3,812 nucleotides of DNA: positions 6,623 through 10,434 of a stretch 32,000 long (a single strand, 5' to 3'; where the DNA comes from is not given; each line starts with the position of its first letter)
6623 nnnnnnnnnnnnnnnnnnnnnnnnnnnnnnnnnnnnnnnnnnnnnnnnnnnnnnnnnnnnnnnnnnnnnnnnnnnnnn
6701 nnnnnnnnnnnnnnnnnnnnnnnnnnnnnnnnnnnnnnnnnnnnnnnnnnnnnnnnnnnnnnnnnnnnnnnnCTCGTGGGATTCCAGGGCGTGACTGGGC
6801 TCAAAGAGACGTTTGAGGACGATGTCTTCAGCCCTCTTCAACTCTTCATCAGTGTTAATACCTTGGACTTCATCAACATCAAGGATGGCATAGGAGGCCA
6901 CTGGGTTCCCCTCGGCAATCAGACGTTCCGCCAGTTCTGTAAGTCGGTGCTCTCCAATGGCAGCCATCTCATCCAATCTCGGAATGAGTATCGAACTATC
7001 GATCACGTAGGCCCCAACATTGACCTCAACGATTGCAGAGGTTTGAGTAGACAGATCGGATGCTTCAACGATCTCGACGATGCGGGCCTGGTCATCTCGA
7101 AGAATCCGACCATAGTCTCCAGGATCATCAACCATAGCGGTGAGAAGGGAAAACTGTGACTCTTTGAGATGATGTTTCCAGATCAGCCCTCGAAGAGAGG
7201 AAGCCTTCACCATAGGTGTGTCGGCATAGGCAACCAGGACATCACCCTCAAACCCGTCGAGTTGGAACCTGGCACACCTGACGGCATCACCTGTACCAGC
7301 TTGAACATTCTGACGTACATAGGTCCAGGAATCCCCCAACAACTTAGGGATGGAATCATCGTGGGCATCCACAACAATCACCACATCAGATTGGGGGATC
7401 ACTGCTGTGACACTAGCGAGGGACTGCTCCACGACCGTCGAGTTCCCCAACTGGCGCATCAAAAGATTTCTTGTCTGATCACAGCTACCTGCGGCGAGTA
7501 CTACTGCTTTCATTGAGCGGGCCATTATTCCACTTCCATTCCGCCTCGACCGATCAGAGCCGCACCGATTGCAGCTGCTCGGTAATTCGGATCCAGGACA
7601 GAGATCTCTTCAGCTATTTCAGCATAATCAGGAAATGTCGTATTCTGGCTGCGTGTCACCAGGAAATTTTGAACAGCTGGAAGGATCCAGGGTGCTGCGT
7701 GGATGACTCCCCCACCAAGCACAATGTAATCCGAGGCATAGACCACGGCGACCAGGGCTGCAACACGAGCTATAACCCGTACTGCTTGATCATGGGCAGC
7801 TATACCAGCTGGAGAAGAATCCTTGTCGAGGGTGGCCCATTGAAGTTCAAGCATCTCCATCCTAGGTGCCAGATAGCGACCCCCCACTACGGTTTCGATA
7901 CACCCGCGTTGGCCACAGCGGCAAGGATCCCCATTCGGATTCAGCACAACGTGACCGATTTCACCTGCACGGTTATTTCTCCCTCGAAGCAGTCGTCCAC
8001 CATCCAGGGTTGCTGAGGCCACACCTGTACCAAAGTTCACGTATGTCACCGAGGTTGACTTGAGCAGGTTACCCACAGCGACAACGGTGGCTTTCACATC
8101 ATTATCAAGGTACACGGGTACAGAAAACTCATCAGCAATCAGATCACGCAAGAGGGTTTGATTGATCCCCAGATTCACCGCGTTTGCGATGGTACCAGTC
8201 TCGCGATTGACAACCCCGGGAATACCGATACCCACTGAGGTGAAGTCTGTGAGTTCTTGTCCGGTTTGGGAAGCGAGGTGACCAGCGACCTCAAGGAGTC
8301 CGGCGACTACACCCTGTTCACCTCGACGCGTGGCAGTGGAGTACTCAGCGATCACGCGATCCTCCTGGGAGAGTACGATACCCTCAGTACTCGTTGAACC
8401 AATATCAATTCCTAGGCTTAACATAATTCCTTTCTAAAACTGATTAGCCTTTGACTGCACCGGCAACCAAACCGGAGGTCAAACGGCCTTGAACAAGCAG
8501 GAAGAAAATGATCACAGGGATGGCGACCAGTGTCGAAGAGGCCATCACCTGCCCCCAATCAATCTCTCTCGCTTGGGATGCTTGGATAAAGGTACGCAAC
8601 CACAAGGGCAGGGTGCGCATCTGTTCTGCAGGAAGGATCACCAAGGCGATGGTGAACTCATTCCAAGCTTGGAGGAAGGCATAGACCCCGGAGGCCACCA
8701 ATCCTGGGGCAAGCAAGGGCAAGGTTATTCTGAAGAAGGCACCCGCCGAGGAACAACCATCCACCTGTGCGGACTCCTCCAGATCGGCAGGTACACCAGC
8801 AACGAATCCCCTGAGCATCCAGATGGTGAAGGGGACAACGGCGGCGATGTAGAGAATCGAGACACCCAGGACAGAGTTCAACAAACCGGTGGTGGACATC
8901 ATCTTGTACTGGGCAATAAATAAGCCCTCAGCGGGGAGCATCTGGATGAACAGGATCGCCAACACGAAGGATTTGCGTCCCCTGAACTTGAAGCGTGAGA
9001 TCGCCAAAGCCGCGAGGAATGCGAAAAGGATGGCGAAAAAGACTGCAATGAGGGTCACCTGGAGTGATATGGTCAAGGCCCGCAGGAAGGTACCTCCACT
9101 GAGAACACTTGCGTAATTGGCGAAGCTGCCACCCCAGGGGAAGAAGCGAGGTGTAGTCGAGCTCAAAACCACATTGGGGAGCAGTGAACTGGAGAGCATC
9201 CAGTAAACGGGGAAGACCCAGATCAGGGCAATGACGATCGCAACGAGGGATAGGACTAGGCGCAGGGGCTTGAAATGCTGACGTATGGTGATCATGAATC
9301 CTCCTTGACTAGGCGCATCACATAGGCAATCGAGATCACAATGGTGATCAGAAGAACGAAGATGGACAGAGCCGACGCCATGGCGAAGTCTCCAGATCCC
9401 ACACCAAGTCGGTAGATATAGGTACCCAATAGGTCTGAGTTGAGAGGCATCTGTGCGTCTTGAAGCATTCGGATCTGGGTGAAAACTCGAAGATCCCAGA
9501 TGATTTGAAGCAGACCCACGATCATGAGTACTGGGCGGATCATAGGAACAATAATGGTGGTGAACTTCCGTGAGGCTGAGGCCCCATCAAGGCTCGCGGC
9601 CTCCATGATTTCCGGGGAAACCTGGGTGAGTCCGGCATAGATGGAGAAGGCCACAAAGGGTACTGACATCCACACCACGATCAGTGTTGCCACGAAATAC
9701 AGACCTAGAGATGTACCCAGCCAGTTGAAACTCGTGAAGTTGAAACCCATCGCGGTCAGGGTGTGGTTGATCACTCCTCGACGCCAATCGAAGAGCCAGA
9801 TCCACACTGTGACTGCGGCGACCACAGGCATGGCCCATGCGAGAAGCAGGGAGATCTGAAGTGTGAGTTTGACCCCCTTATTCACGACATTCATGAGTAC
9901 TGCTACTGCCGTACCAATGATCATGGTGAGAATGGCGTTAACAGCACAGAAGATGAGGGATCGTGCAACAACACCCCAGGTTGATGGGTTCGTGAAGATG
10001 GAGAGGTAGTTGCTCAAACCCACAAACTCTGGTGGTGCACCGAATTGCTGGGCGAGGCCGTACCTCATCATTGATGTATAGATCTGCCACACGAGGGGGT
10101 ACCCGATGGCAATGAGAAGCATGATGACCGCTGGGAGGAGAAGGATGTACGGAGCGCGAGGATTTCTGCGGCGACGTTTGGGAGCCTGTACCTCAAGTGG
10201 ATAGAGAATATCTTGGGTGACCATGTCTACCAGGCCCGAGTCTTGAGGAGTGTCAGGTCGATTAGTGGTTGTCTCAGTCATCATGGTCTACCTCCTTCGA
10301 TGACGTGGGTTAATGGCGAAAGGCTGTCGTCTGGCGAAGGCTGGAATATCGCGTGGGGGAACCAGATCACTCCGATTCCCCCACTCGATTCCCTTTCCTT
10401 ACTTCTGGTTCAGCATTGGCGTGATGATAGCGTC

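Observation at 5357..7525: GlmU-type nucleotidyltransferase domain fused to a phosphohexomutase, wedged between a ROK kinase and a GH94 phosphorylase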

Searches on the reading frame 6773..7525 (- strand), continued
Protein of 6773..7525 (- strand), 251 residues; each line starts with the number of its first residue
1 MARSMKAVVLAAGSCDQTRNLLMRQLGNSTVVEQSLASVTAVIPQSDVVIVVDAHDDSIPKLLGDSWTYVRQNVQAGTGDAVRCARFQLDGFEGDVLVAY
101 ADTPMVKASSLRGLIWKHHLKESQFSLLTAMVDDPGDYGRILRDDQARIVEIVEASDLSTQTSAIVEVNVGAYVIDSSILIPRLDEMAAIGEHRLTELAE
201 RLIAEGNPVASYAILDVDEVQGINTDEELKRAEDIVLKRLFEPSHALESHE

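Call 53: find_homologous_proteins(query=P0172, max_evalue=1e-50)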
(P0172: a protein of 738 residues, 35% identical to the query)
Query P0172 (738 aa): 2294 proteins with E <= 1e-50 among 8000 candidates; the best 120 are listed.
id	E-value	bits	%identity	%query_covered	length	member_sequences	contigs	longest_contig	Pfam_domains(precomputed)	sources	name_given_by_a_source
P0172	0.0e+0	1643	100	100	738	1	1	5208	PF02878.23,PF00483.30,PF00408.27,PF02879.23,PF02880.23,PF12804.14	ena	-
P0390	0.0e+0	1363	83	100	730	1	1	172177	PF02878.23,PF00483.30,PF00408.27,PF02879.23,PF02880.23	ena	-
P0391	0.0e+0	1091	67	100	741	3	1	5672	PF02878.23,PF00483.30,PF00408.27,PF02879.23,PF02880.23,PF12804.14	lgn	-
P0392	0.0e+0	1062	65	100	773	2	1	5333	PF02878.23,PF00483.30,PF00408.27,PF02879.23,PF02880.23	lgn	-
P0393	0.0e+0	1052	66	100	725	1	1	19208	PF02878.23,PF00483.30,PF00408.27,PF02879.23,PF02880.23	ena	-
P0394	0.0e+0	1051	66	100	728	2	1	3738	PF02878.23,PF00483.30,PF00408.27,PF02879.23,PF02880.23,PF12804.14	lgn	-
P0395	0.0e+0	1043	65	100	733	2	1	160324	PF02878.23,PF00483.30,PF00408.27,PF02879.23,PF02880.23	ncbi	ncbi:MAG: sugar phosphate nucleotidyltransferase [Chloroflexota bacterium]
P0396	0.0e+0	1035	64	100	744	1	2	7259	PF02878.23,PF00483.30,PF00408.27,PF02879.23,PF02880.23,PF12804.14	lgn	-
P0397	0.0e+0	1027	66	100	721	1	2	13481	PF02878.23,PF00483.30,PF00408.27,PF02879.23,PF02880.23,PF12804.14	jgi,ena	-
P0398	0.0e+0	1026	65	100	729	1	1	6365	PF02878.23,PF00483.30,PF00408.27,PF02879.23,PF02880.23,PF12804.14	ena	-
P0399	0.0e+0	1021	64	100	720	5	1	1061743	PF02878.23,PF00483.30,PF00408.27,PF02879.23,PF02880.23,PF12804.14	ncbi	ncbi:MAG: NTP transferase domain-containing protein [Caldilineaceae bacterium]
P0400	0.0e+0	1017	64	100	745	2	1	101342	PF02878.23,PF00483.30,PF00408.27,PF02879.23,PF02880.23,PF12804.14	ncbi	ncbi:MAG: NTP transferase domain-containing protein [Caldilineaceae bacterium]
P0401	4.2e-295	999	63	100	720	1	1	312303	PF02878.23,PF00483.30,PF00408.27,PF02879.23,PF02880.23,PF12804.14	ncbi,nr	ncbi:MAG: NTP transferase domain-containing protein [Chloroflexota bacterium]|nr:NTP transferase dom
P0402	3.9e-293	992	63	100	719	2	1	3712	PF02878.23,PF00483.30,PF00408.27,PF02879.23,PF02880.23,PF12804.14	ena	-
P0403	9.3e-292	988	62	100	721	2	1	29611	PF02878.23,PF00483.30,PF00408.27,PF02879.23,PF02880.23,PF12804.14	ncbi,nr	ncbi:MAG: NTP transferase domain-containing protein [Chloroflexi bacterium]|nr:NTP transferase domai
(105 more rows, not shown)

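Call 54: find_encoding_contigs(protein=P0399, flank=8000, max_places=1)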
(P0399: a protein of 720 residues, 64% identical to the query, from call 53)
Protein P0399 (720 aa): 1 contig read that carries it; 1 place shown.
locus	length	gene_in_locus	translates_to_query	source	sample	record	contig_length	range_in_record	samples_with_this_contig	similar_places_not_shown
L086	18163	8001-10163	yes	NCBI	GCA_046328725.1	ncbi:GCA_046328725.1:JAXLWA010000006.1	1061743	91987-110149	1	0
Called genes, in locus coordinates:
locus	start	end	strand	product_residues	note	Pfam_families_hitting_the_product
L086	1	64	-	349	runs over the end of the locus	PF19300:BPD_transp_1_N, PF00528:BPD_transp_1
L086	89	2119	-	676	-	PF00496:SBP_bac_5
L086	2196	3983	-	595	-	PF02310:B12-binding (weak), PF04055:Radical_SAM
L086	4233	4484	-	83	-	PF15970:HicB-like_2 (weak)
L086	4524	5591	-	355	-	PF00005:ABC_tran, PF08352:oligo_HPY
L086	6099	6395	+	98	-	-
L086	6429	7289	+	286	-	PF01261:AP_endonuc_2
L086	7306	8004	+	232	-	PF12644:DUF3782, PF07788:PDDEXK_10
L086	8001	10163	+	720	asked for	PF00483:NTP_transferase, PF12804:NTP_transf_3, PF02878:PGM_PMM_I, PF02879:PGM_PMM_II, PF02880:PGM_PMM_III, PF00408:PGM_PMM_IV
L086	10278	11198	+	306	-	PF01633:Choline_kinase, PF01636:APH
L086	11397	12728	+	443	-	PF10509:GalKase_gal_bdg, PF00288:GHMP_kinases_N, PF08544:GHMP_kinases_C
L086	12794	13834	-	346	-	PF00248:Aldo_ket_red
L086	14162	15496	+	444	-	PF01408:GFO_IDH_MocA, PF22725:GFO_IDH_MocA_C3 (weak), PF02894:GFO_IDH_MocA_C (weak)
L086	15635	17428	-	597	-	PF09820:AAA-ATPase_like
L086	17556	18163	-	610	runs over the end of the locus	PF03600:CitMHS, PF02080:TrkA_C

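Call 55: find_encoding_contigs(protein=P0401, flank=8000, max_places=1)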
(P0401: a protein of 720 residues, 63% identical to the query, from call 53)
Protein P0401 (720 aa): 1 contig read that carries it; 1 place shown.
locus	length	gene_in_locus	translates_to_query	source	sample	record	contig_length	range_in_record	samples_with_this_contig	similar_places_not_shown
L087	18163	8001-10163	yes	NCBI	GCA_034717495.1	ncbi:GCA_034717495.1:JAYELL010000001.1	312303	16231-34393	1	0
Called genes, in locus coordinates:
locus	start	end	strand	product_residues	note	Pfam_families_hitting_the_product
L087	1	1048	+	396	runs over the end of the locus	PF04055:Radical_SAM, PF13186:SPASM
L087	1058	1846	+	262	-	PF13191:AAA_16 (weak), PF02223:Thymidylate_kin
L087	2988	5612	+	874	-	PF01547:SBP_bac_1, PF13416:SBP_bac_8, PF13343:SBP_bac_6 (faint), PF01547:SBP_bac_1, PF13416:SBP_bac_8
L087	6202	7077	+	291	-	PF00528:BPD_transp_1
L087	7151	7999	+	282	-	PF00528:BPD_transp_1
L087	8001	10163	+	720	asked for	PF00483:NTP_transferase (weak), PF12804:NTP_transf_3, PF02878:PGM_PMM_I, PF02879:PGM_PMM_II, PF02880:PGM_PMM_III, PF00408:PGM_PMM_IV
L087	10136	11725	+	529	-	PF09992:NAGPA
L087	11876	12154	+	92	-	PF04014:MazE_antitoxin (weak)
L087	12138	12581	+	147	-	PF13470:PIN_3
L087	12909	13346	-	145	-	PF01797:Y1_Tnp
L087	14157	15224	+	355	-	PF00356:LacI, PF00532:Peripla_BP_1, PF13407:Peripla_BP_4, PF13377:Peripla_BP_3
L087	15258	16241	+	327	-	PF03747:ADP_ribosyl_GH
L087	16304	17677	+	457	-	PF01547:SBP_bac_1, PF13416:SBP_bac_8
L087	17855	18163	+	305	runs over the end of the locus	PF00528:BPD_transp_1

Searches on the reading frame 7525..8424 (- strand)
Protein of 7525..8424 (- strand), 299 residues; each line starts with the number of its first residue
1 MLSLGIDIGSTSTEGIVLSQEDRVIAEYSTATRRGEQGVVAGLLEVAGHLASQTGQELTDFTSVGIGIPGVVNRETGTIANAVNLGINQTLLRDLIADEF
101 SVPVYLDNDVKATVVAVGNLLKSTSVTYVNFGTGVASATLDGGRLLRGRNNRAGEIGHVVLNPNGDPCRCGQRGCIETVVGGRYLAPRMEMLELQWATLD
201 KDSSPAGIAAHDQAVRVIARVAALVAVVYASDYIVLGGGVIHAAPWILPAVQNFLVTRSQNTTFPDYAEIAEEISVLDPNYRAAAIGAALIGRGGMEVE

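Call 5: search_protein_families(library=pfam, proteins=[window:7525-8424:-], max_evalue=0.01)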
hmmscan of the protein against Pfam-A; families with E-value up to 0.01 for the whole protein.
window:7525-8424:- (299 aa): 3 families
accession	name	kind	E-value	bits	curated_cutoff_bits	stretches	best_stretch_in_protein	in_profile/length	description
PF00480.26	ROK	-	1.2e-41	143.6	22.9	1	4-290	2-289/294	ROK family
PF01869.26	BcrAD_BadFG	-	4.7e-05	23.5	31.5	1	4-72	1-73/271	BadF/BadG/BcrA/BcrD ATPase family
PF05378.19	Hydant_A_N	-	0.00078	19.7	25.2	1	4-67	2-63/176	Hydantoinase/oxoprolinase N-terminal region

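Call 6: search_protein_families(library=ncbifam, proteins=[window:7525-8424:-], max_evalue=0.01)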
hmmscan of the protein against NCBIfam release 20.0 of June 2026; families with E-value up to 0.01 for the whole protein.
window:7525-8424:- (299 aa): 14 families
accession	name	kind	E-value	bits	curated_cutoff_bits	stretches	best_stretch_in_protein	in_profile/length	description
TIGR00744.1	ROK_glcA_fam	subfamily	2e-33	116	260.35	1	4-185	1-186/318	ROK family glucokinase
NF007251.0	PRK09698.1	equivalog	1.5e-30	106.5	253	1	3-291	8-295/304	allose kinase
NF047937.1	TransRegNagC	equivalog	5.7e-24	85.1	650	1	27-259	106-356/399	DNA-binding transcriptional regulator NagC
NF049930.1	TransRegMlc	equivalog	1.4e-23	83.8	530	1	24-268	109-367/405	sugar metabolism global transcriptional regulator Mlc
NF003461.0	PRK05082.1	subfamily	1.8e-23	83.4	283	1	2-261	2-263/291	N-acetylmannosamine kinase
NF047821.1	NactlManKinNanK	equivalog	4.3e-22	79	450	1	1-260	1-262/288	N-acetylmannosamine kinase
NF007108.0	PRK09557.1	equivalog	3.6e-19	69.2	443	1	1-242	1-257/303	fructokinase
NF009835.0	PRK13310.1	equivalog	9.2e-16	58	380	1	4-239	3-254/303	N-acetylglucosamine kinase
NF045551.1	GK_Pyrobac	equivalog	1.4e-14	54.1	500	1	4-189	3-177/294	ATP-dependent glucokinase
NF009836.0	PRK13311.1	equivalog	5.4e-13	48.7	551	1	4-237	3-245/256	N-acetyl-D-glucosamine kinase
NF045550.1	FrctkaseScrK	equivalog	2.9e-09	36.8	400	1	92-246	91-243/293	fructokinase ScrK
NF042998.1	bglucokin_BglK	equivalog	4.4e-07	29.4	550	1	59-165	52-162/291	beta-glucoside kinase BglK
NF045942.1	PolPhglucPhase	equivalog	4.2e-05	23.4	250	1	3-161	2-156/242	polyphosphate--glucose phosphotransferase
TIGR00241.1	CoA_E_activ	domain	0.0052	16.3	125.4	0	2-28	1-26/248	acyl-CoA dehydratase activase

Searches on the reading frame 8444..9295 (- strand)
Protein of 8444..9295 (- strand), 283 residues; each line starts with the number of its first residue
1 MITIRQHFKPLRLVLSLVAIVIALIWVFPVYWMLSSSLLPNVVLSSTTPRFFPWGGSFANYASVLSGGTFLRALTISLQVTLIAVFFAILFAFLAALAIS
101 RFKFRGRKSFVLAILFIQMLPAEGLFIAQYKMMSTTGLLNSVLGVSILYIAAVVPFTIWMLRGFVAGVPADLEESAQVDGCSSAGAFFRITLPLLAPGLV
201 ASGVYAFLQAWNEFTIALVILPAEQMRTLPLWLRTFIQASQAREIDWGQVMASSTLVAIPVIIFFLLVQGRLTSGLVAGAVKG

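Call 5: search_protein_families(library=pfam, proteins=[window:8444-9295:-], max_evalue=0.01)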
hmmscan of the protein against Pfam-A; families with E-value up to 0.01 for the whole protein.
window:8444-9295:- (283 aa): 1 family
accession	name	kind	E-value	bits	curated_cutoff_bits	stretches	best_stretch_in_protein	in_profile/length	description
PF00528.27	BPD_transp_1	-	4.4e-15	56.3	26.4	1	88-271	1-177/184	Binding-protein-dependent transport system inner membrane component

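Call 6: search_protein_families(library=ncbifam, proteins=[window:8444-9295:-], max_evalue=0.01)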
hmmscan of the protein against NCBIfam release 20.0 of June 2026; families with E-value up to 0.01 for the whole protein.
window:8444-9295:- (283 aa): 24 families
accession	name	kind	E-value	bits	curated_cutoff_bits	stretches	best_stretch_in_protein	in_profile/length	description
NF040932.1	ABC_arch_GlcU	equivalog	2.3e-30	106.1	340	1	14-277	4-265/272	glucose ABC transporter permease GlcU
NF008231.0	PRK10998.1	equivalog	3.8e-26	92.4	261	1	71-283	82-296/296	maltose ABC transporter permease MalG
NF008210.0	PRK10973.1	equivalog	6.5e-20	71.9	297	1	15-278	12-278/281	sn-glycerol-3-phosphate ABC transporter permease UgpE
TIGR01581.1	Mo_ABC_porter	hypoth_equivalog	4.1e-14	52.6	210.3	1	58-266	7-222/225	ABC transporter permease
NF006939.0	PRK09421.1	equivalog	5.3e-13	48.9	262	1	71-259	9-212/230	molybdate ABC transporter permease subunit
NF007047.0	PRK09500.1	equivalog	6e-12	45.7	326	1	22-246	6-231/257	spermidine/putrescine ABC transporter permease PotC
TIGR02141.1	modB_ABC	equivalog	1.3e-10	41.2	182.6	1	76-258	2-198/208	molybdate ABC transporter permease subunit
TIGR00969.1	3a0106s02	subfamily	2.5e-10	40.3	240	1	57-266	46-265/272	sulfate ABC transporter permease subunit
NF011624.0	PRK15050.1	equivalog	6.7e-09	35.3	247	1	10-235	24-253/297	2-aminoethylphosphonate ABC transporter permease subunit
NF008208.0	PRK10971.1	equivalog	7.3e-09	35.5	415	1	57-265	43-261/277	sulfate/thiosulfate ABC transporter permease CysT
TIGR02139.1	permease_CysT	equivalog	1e-08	35.1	246.1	1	57-249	35-236/265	sulfate ABC transporter permease subunit CysT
NF040839.1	tungstate_WtpB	equivalog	2.5e-08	33.9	340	1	65-220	37-203/251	tungstate ABC transporter permease WtpB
TIGR02140.1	permease_CysW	equivalog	7.9e-07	28.8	329.1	1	57-263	32-248/261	sulfate ABC transporter permease subunit CysW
TIGR03262.1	PhnU2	equivalog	1.2e-06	27.5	593.25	1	57-220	39-211/546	putative 2-aminoethylphosphonate ABC transporter permease subunit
NF043074.1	MMSYN1_0196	equivalog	3.2e-06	26.7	350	1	22-267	21-256/277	spermidine/putrescine ABC transporter permease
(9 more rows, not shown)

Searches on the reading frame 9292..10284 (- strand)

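Call 5: search_protein_families(library=pfam, proteins=[window:9292-10284:-], max_evalue=0.01)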
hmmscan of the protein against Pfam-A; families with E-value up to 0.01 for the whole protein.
window:9292-10284:- (330 aa): 1 family
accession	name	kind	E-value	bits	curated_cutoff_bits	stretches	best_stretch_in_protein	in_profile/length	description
PF00528.27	BPD_transp_1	-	9.4e-09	35.7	26.4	1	124-321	5-175/184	Binding-protein-dependent transport system inner membrane component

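Call 6: search_protein_families(library=ncbifam, proteins=[window:9292-10284:-], max_evalue=0.01)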
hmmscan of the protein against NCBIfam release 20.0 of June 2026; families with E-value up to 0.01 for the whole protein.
window:9292-10284:- (330 aa): 18 families
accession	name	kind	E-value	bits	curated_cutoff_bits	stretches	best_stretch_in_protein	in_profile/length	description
NF040931.1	ABC_arch_GlcT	equivalog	8e-27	94.6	360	1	49-326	2-272/278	glucose ABC transporter permease GlcT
NF007852.0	PRK10561.1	equivalog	1.3e-26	94.1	335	1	42-320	11-283/295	sn-glycerol-3-phosphate ABC transporter permease UgpA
NF011624.0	PRK15050.1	equivalog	2.7e-14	53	247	1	32-321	11-282/297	2-aminoethylphosphonate ABC transporter permease subunit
NF043074.1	MMSYN1_0196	equivalog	3.2e-11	43.1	350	1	47-326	12-262/277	spermidine/putrescine ABC transporter permease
NF007044.0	PRK09497.1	equivalog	1e-09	38.3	348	1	88-321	48-271/285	spermidine/putrescine ABC transporter permease PotB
NF008232.0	PRK10999.1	equivalog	1.5e-09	37.2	392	1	88-321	265-509/520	maltose ABC transporter permease MalF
TIGR01581.1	Mo_ABC_porter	hypoth_equivalog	1.6e-09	37.6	210.3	1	89-317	6-222/225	ABC transporter permease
NF007963.0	PRK10683.1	equivalog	3.2e-09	36.6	489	1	49-319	45-303/317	putrescine ABC transporter permease PotH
TIGR00969.1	3a0106s02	subfamily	1.4e-08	34.6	240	1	89-319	46-264/272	sulfate ABC transporter permease subunit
TIGR03262.1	PhnU2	equivalog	1.1e-07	30.9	593.25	1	51-320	9-252/546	putative 2-aminoethylphosphonate ABC transporter permease subunit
NF008208.0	PRK10971.1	equivalog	2.7e-07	30.4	415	1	90-319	44-261/277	sulfate/thiosulfate ABC transporter permease CysT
TIGR02141.1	modB_ABC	equivalog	4.7e-07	29.7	182.6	1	109-320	3-201/208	molybdate ABC transporter permease subunit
TIGR02139.1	permease_CysT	equivalog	8.2e-07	28.9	246.1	1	89-319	35-253/265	sulfate ABC transporter permease subunit CysT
TIGR03226.1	PhnU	equivalog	2.1e-06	27.4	283.45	1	34-316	32-295/311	2-aminoethylphosphonate ABC transporter permease subunit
NF007047.0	PRK09500.1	equivalog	0.00017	21.3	326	1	187-263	120-195/257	spermidine/putrescine ABC transporter permease PotC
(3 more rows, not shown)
